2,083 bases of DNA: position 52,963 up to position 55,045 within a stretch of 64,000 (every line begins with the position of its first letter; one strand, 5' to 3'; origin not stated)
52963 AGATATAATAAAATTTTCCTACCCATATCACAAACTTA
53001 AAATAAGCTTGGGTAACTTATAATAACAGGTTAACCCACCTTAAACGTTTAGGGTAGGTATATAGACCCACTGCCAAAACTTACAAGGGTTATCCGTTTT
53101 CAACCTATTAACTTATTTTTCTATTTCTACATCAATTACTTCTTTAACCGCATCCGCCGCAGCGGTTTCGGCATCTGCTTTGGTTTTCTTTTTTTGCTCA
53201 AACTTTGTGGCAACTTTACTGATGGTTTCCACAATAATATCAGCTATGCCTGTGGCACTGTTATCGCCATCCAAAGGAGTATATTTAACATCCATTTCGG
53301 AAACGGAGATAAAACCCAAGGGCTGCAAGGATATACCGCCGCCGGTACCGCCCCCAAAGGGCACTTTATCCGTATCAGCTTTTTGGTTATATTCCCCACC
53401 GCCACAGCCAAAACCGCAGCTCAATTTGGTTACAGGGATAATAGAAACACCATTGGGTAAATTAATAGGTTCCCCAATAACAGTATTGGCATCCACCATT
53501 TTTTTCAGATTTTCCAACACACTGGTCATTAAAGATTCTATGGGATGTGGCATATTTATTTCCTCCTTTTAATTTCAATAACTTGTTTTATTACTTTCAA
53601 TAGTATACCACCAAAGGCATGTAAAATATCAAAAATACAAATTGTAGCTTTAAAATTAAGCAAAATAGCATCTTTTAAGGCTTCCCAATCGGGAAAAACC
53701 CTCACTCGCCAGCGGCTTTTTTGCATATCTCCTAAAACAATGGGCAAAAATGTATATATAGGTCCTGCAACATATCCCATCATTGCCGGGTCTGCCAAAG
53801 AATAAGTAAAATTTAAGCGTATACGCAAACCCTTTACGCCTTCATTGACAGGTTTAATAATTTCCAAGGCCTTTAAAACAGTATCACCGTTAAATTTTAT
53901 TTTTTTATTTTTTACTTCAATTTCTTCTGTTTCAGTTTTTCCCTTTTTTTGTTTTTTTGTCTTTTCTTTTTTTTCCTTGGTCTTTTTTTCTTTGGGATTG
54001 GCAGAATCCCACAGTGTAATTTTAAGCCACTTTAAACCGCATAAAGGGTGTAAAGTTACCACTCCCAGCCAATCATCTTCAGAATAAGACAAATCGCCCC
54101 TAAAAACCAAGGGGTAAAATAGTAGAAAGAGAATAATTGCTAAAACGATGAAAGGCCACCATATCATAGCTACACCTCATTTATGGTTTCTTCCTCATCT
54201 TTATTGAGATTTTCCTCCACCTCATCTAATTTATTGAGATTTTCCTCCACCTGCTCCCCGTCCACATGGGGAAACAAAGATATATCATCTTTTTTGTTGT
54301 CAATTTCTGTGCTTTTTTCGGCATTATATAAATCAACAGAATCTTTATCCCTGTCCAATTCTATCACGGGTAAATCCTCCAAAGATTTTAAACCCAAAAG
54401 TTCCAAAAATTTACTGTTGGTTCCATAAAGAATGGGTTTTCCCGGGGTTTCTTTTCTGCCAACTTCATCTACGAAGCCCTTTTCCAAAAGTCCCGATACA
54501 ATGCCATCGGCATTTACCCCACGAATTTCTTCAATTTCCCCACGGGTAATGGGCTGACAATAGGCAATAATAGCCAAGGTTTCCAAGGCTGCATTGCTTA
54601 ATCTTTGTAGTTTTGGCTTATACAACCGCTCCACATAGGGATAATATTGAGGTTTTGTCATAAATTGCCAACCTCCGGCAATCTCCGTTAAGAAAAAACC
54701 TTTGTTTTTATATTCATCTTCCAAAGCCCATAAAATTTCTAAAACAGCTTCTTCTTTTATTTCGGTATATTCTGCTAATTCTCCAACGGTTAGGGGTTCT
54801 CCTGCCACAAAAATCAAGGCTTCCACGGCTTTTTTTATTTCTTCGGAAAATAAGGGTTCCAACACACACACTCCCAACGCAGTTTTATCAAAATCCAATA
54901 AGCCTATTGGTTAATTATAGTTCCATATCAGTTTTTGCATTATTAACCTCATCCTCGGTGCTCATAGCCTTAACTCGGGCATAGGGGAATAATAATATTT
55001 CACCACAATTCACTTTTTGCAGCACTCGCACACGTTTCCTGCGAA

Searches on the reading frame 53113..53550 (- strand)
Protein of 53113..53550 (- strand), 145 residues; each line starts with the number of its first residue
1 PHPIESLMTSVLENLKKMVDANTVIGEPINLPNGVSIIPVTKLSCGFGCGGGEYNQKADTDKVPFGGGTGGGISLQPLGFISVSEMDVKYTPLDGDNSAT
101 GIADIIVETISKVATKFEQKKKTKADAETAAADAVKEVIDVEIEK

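Call 55: search_protein_families(library=pfam, proteins=[window:53113-53550:-])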
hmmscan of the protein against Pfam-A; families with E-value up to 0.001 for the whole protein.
window:53113-53550:- (145 aa): 1 family
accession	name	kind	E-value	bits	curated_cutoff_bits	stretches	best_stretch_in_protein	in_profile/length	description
PF09579.15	Spore_YtfJ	-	5.7e-18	65.4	25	1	29-110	1-80/81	Sporulation protein YtfJ (Spore_YtfJ)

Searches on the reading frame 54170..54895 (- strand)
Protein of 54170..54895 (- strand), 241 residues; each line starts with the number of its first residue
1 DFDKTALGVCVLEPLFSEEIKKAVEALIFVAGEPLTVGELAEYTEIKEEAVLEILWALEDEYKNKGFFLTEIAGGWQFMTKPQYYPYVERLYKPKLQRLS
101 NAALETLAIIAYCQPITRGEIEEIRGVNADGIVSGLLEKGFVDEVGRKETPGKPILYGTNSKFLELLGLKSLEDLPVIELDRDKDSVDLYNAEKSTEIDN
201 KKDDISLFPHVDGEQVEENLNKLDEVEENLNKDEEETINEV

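Call 43: search_protein_families(library=pfam, proteins=[window:54170-54895:-])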
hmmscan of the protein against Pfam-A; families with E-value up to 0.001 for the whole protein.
window:54170-54895:- (241 aa): 1 family
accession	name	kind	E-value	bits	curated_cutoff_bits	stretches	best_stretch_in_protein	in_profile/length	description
PF04079.22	SMC_ScpB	-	2.7e-57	193.3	27.4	1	23-177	2-159/160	Segregation and condensation complex subunit ScpB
